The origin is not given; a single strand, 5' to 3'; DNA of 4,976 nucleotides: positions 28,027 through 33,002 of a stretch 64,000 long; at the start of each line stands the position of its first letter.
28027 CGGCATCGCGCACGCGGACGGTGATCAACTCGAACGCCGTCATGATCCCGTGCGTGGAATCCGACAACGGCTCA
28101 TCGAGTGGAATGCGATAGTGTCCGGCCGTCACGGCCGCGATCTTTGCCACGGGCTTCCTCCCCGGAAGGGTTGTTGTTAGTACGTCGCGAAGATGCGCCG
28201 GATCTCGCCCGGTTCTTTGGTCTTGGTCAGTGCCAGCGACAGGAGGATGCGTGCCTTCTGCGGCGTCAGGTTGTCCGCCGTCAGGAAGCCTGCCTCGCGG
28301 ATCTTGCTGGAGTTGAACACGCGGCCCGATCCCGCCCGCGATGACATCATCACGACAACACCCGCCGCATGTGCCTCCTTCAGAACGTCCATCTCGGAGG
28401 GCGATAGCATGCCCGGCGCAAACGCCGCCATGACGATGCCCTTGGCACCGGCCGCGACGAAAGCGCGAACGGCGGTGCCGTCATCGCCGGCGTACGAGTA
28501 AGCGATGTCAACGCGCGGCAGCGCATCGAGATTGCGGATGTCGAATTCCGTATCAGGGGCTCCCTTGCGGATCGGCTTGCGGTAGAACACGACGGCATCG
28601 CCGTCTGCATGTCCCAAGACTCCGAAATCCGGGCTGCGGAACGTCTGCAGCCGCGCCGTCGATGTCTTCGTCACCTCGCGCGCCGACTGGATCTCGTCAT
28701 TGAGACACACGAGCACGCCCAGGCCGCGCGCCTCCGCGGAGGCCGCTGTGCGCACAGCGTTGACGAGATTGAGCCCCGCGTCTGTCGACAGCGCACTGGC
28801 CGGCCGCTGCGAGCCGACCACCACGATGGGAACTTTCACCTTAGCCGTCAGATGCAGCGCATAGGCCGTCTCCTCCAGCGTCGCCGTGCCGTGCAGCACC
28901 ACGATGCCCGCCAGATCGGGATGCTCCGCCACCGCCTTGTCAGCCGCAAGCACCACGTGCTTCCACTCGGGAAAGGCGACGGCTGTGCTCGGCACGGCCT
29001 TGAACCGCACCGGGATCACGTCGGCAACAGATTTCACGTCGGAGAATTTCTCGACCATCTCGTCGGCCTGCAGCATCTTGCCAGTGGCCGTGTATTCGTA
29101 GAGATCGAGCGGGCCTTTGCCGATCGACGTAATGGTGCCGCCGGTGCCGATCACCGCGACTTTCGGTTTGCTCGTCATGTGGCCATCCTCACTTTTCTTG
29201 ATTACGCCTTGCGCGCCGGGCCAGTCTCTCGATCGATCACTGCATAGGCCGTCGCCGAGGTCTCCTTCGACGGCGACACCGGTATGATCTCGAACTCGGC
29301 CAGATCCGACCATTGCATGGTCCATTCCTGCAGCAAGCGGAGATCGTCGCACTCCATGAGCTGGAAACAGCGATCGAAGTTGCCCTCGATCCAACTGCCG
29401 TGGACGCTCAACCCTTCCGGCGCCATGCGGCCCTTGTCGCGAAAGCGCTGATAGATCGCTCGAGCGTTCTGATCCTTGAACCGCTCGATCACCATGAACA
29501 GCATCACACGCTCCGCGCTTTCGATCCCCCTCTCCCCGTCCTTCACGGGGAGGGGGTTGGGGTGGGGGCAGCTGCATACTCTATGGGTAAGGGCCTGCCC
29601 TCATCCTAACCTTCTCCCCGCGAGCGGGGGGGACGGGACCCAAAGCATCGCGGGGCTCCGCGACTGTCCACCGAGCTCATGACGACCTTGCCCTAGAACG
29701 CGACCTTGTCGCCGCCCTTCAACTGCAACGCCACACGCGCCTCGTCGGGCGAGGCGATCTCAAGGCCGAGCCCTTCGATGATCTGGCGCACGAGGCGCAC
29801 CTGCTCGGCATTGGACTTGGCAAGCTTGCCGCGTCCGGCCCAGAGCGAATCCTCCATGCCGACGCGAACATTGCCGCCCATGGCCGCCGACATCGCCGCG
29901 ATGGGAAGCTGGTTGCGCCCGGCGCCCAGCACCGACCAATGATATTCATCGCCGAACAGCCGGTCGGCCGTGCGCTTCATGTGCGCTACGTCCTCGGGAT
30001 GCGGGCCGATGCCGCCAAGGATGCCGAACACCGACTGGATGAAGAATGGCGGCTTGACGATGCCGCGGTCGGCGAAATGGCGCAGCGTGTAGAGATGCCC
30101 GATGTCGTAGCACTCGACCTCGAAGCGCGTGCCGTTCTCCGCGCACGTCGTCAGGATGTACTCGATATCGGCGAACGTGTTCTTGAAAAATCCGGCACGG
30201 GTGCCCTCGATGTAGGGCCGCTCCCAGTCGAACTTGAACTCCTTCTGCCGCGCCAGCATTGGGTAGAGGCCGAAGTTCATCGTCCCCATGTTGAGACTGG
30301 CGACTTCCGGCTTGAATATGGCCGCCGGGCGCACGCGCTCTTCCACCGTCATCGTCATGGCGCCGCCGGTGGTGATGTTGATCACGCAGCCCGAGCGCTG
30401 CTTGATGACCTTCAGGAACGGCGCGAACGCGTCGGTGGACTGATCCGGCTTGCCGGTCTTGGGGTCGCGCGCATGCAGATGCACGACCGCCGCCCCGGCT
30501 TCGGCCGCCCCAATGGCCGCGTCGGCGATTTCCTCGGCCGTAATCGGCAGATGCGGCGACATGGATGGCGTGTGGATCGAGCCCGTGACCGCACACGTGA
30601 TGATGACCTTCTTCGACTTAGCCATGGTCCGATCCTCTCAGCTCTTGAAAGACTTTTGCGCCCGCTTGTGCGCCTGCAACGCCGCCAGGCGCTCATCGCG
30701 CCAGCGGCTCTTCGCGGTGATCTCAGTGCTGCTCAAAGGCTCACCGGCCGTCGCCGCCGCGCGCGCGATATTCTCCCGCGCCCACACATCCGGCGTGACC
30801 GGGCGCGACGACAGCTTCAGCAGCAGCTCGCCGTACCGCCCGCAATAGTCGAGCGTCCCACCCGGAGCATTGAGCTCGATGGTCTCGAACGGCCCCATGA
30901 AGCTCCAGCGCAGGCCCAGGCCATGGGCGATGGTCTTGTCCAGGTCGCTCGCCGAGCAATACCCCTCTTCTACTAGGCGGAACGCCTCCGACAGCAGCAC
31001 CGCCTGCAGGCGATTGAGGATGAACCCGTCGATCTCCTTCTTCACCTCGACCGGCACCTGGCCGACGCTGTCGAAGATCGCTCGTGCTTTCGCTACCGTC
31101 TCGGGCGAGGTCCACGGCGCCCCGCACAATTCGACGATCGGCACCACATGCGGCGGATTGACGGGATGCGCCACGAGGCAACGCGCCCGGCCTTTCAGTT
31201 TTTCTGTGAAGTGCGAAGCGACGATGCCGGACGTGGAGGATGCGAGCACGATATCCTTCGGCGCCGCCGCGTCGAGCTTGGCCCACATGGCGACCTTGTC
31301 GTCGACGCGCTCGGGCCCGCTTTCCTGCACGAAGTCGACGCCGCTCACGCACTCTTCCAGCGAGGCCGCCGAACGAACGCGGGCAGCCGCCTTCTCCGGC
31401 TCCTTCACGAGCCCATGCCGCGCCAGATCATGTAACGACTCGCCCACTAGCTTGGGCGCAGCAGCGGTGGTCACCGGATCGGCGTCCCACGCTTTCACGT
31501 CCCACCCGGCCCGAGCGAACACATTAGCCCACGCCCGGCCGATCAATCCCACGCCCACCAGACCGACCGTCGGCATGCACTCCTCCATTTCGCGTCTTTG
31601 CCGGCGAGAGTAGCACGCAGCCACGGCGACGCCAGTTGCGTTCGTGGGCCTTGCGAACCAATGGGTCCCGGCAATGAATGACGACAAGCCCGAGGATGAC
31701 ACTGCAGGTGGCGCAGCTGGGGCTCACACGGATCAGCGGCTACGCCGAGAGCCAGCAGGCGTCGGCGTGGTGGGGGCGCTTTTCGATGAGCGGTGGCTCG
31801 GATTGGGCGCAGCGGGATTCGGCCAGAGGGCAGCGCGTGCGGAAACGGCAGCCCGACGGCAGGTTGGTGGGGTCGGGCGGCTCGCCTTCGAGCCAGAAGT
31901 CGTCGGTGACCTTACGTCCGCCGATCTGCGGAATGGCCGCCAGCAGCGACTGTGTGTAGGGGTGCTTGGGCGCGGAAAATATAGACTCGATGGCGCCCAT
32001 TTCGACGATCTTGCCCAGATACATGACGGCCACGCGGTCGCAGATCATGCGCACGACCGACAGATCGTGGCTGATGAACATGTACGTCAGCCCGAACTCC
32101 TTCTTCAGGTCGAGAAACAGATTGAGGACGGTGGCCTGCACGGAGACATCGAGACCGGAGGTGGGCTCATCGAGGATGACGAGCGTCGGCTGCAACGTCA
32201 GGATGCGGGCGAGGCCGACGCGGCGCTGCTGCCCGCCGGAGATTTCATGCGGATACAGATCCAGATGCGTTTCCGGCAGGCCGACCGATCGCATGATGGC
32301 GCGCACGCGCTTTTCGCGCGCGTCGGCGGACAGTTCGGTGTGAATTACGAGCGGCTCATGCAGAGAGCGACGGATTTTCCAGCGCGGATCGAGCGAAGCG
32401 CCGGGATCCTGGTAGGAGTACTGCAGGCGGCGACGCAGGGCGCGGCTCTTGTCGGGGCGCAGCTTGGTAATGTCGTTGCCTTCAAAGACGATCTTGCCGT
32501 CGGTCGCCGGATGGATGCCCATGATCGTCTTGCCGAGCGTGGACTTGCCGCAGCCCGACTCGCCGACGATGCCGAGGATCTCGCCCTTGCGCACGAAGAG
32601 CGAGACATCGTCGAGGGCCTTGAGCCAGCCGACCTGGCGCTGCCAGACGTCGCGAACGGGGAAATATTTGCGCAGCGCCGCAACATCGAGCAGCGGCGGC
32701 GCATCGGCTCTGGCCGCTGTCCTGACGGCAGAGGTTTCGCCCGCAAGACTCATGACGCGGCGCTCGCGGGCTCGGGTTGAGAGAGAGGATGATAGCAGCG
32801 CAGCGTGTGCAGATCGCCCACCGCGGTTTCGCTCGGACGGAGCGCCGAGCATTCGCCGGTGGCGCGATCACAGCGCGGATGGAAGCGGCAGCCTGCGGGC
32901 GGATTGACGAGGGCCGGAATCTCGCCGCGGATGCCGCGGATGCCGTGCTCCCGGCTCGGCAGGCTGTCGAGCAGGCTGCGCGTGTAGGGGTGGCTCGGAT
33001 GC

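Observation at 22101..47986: About 26-kb orphan catabolic supercluster: two divergent operons, no local regulator, no mobility genes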

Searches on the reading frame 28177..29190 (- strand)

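Call 36: search_protein_families(library=pfam, proteins=[window:28177-29190:-], max_evalue=0.01)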
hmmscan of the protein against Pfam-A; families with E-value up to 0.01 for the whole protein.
window:28177-29190:- (337 aa): 2 families
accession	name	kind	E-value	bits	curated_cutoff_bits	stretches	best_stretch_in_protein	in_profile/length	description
PF00710.25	Asparaginase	-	1e-50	172.4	22.5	1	10-207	1-192/193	Asparaginase, N-terminal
PF17763.6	Asparaginase_C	-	7.8e-33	113.3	34.6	1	226-334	1-114/114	Glutaminase/Asparaginase C-terminal domain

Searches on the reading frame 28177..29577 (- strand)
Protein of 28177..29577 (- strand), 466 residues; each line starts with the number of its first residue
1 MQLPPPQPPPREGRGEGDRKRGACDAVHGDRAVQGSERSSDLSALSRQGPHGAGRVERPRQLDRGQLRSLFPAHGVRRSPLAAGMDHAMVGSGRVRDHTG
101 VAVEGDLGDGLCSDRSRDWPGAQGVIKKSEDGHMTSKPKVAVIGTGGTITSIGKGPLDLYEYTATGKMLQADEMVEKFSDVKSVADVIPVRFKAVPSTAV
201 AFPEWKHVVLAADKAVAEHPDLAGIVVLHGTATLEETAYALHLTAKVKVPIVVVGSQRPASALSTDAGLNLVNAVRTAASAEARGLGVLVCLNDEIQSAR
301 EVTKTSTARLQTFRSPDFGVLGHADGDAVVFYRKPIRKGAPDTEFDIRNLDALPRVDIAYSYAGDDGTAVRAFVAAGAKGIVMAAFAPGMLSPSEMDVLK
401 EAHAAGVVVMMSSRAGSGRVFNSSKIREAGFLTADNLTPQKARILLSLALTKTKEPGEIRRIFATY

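Call 4: search_protein_families(library=pfam, proteins=[window:28177-29577:-])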
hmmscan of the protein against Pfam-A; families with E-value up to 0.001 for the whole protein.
window:28177-29577:- (466 aa): 2 families
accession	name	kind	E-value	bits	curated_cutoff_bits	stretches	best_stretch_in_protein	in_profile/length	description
PF00710.25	Asparaginase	-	3e-50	170.9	22.5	1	139-336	1-192/193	Asparaginase, N-terminal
PF17763.6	Asparaginase_C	-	1.1e-32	112.8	34.6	1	355-463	1-114/114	Glutaminase/Asparaginase C-terminal domain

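Call 8: search_protein_families(library=ncbifam, proteins=[window:28177-29577:-])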
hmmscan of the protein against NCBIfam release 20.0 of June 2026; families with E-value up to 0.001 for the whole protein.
window:28177-29577:- (466 aa): 6 families
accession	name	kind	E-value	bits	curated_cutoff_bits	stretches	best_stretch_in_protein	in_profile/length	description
TIGR00520.1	asnASE_II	subfamily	1.1e-86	290.9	314.3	1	133-466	20-352/352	type II asparaginase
NF008304.0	PRK11096.1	equivalog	1.8e-77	260.2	506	1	133-466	19-348/348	L-asparaginase 2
TIGR00519.1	asnASE_I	subfamily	8.3e-37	126.9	260.5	1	138-463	2-327/337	type I asparaginase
NF003217.0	PRK04183.1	equivalog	1.7e-35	122.5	310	1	130-464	68-404/420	Glu-tRNA(Gln) amidotransferase subunit GatD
TIGR02153.1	gatD_arch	equivalog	4.2e-35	121.2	324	1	131-464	56-392/405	Glu-tRNA(Gln) amidotransferase subunit GatD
NF006998.0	PRK09461.1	equivalog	2.8e-19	69.6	376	1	193-462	56-325/337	asparaginase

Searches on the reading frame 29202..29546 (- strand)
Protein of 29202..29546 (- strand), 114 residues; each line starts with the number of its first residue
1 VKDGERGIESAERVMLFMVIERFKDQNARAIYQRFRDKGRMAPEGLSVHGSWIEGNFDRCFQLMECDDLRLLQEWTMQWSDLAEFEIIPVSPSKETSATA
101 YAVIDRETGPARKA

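Call 36: search_protein_families(library=pfam, proteins=[window:29202-29546:-], max_evalue=0.01)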
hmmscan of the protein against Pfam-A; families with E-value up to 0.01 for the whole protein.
window:29202-29546:- (114 aa): 1 family
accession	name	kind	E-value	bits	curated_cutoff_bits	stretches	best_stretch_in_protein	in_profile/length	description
PF11746.14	DUF3303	-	2.3e-31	108.2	21.2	1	15-100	1-88/92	Domain of unknown function (DUF3303)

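Call 81: search_solved_structures(query=window:29202-29546:-, max_evalue=0.01)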
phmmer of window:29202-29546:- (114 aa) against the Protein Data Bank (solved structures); distinct sequences matched with E-value up to 0.01: 0.

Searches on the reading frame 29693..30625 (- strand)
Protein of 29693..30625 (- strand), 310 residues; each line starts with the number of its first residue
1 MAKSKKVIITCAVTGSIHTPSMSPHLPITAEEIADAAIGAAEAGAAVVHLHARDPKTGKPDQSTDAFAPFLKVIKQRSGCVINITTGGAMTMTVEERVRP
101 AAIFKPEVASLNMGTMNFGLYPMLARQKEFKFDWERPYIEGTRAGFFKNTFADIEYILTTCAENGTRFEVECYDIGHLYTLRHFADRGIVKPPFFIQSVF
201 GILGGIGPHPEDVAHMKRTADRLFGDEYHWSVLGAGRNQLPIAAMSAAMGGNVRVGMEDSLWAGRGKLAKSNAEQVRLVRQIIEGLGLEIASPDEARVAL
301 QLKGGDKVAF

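Call 4: search_protein_families(library=pfam, proteins=[window:29693-30625:-])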
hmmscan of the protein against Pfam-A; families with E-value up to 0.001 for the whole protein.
window:29693-30625:- (310 aa): 1 family
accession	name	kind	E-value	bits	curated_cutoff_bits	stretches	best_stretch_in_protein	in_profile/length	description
PF05853.18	BKACE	-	6.8e-109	363.9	24.8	1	6-302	1-274/274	beta-keto acid cleavage enzyme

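Call 8: search_protein_families(library=ncbifam, proteins=[window:29693-30625:-])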
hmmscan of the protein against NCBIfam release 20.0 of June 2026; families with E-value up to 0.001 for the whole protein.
window:29693-30625:- (310 aa): 4 families
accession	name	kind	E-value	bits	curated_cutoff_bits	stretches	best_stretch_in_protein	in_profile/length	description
NF053538.1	DixhxACActTsKce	equivalog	1.2e-166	553.4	430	1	1-310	1-310/310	3,5-dioxohexanoate:acetyl-CoA acetone transferase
NF052387.1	Lys_ferment_KCE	equivalog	3.7e-71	239.6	382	2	6-119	1-112/267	3-keto-5-aminohexanoate cleavage enzyme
NF052389.1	Lys_KAL_CLE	exception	6.9e-53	179.9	725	2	4-119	169-281/440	bifunctional 3-aminobutyryl-CoA ammonia lyase/3-keto-5-aminohexanoate cleavage enzyme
NF053568.1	3OXCoAcCUPNH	equivalog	6.3e-44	150.3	350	2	148-303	119-273/274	3-oxoadipate:acetyl-CoA acetyltransferase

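Call 82: search_solved_structures(query=window:29693-30625:-, max_evalue=1e-10)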
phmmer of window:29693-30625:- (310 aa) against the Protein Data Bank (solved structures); distinct sequences matched with E-value up to 1e-10: 13.
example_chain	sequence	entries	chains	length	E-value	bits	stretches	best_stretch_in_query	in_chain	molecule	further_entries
8rio_A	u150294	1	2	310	2.5e-142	477.2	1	3-310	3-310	3-keto-5-aminohexanoate cleavage protein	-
8rip_A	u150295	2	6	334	3.2e-142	476.8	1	3-310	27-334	3-keto-5-aminohexanoate cleavage protein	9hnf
3e49_A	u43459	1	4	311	1.2e-141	474.9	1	1-310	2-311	uncharacterized protein DUF849 with a TIM barrel fold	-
3e02_A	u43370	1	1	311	1e-125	422.6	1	1-310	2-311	uncharacterized protein DUF849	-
3lot_A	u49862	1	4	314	1.5e-103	349.8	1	2-310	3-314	uncharacterized protein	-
9zsc_A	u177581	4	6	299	8e-44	153.7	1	4-302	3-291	3-keto-5-aminohexanoate cleavage protein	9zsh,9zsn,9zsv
2y7d_A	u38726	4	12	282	5.1e-40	141.2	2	6-119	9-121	3-KETO-5-AMINOHEXANOATE CLEAVAGE ENZYME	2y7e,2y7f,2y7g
3c6c_A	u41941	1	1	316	2.3e-39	139.1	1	3-300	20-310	3-keto-5-aminohexanoate cleavage enzyme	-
3no5_A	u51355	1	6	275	7.5e-30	107.8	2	155-301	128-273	Uncharacterized protein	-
3fa5_A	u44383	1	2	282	1.6e-27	100.2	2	157-301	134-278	protein of unknown function (DUF849)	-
3chv_A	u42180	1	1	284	8.6e-26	94.5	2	4-119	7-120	Prokaryotic domain of unknown function (DUF849) with a TIM barrel fold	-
5zmu_A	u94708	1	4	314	5.1e-22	82.1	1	22-300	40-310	Cis-epoxysuccinate hydrolase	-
5zmy_A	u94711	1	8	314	1.3e-21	80.8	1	22-300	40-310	Cis-epoxysuccinate hydrolase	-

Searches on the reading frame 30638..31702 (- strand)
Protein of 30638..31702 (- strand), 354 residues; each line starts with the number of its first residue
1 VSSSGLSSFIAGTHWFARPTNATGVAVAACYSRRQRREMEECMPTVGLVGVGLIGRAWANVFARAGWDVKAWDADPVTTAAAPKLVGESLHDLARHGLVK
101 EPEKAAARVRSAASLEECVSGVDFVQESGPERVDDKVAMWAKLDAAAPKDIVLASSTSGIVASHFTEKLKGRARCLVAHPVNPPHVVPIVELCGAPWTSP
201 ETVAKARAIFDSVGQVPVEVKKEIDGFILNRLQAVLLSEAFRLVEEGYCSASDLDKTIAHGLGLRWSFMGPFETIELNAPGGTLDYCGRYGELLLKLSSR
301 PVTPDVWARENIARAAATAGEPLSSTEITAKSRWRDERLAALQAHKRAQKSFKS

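Call 4: search_protein_families(library=pfam, proteins=[window:30638-31702:-])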
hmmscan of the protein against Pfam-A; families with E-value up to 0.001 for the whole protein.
window:30638-31702:- (354 aa): 2 families
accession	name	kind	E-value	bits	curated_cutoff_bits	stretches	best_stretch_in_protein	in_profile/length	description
PF02737.24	3HCDH_N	-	1.9e-43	148.9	22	1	45-222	1-178/180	3-hydroxyacyl-CoA dehydrogenase, NAD binding domain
PF00725.27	3HCDH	-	7.1e-12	46.1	22.1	1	226-285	1-60/97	3-hydroxyacyl-CoA dehydrogenase, C-terminal domain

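Call 8: search_protein_families(library=ncbifam, proteins=[window:30638-31702:-])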
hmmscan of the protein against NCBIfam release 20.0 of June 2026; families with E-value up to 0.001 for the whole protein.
window:30638-31702:- (354 aa): 19 families
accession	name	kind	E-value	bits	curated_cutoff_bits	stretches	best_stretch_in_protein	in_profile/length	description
NF004783.0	PRK06129.1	equivalog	2.1e-118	395.3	347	1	45-350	4-311/315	3-hydroxyacyl-CoA dehydrogenase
NF005471.0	PRK07066.1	equivalog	8.1e-59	199.2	414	1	45-345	9-307/321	L-carnitine dehydrogenase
NF005716.0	PRK07531.1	equivalog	1.2e-55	189.1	592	1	45-292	6-252/495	carnitine 3-dehydrogenase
NF042925.1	FHMPC_DH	equivalog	2.6e-45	155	500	1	46-277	3-233/304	5-formyl-3-hydroxy-2-methylpyridine 4-carboxylate 5-dehydrogenase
NF006125.0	PRK08269.1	equivalog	3.3e-41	141.4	427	1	43-344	5-314/334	3-hydroxybutyryl-CoA dehydrogenase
NF006722.0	PRK09260.1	equivalog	5.3e-33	114.5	429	1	46-277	5-234/289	3-hydroxyacyl-CoA dehydrogenase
NF006124.0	PRK08268.1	subfamily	6.1e-31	107.9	508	1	39-277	3-238/507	3-hydroxyacyl-CoA dehydrogenase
NF006143.0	PRK08293.1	equivalog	1.1e-30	107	312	1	45-275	6-236/291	3-hydroxyacyl-CoA dehydrogenase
NF004699.0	PRK06035.1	equivalog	2.1e-29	102.6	500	1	45-277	5-237/294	3-hydroxyacyl-CoA dehydrogenase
NF005875.0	PRK07819.1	subfamily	1e-27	97.3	319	1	42-274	4-235/287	3-hydroxybutyryl-CoA dehydrogenase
NF004474.0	PRK05808.1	subfamily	2.1e-27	96.1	408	1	43-262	3-222/283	3-hydroxybutyryl-CoA dehydrogenase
TIGR02279.1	PaaC-3OHAcCoADH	equivalog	6.4e-24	84.7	669.4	1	45-277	7-236/503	3-hydroxyacyl-CoA dehydrogenase PaaH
NF005715.0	PRK07530.1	equivalog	1.4e-19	70.6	420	1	44-273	5-231/292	3-hydroxybutyryl-CoA dehydrogenase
NF008363.0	PRK11154.1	equivalog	4.1e-15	55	869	1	42-257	308-523/708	fatty acid oxidation complex subunit alpha FadJ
NF008727.0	PRK11730.1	equivalog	2.7e-13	49.1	870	1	103-266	375-533/717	fatty acid oxidation complex subunit alpha FadB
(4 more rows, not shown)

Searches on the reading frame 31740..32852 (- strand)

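Call 4: search_protein_families(library=pfam, proteins=[window:31740-32852:-])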
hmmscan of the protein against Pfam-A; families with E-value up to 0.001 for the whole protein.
window:31740-32852:- (370 aa): 3 families
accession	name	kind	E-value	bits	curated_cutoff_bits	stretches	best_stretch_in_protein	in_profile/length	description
PF00005.33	ABC_tran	-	4.5e-33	115.2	25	1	80-232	1-137/137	ABC transporter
PF08352.17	oligo_HPY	-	7.4e-19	68.4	27.1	1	283-348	1-65/65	Oligopeptide/dipeptide transporter, C-terminal region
PF13304.12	AAA_21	-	1.5e-05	25.6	27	1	199-266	233-302/304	AAA domain, putative AbiEii toxin, Type IV TA system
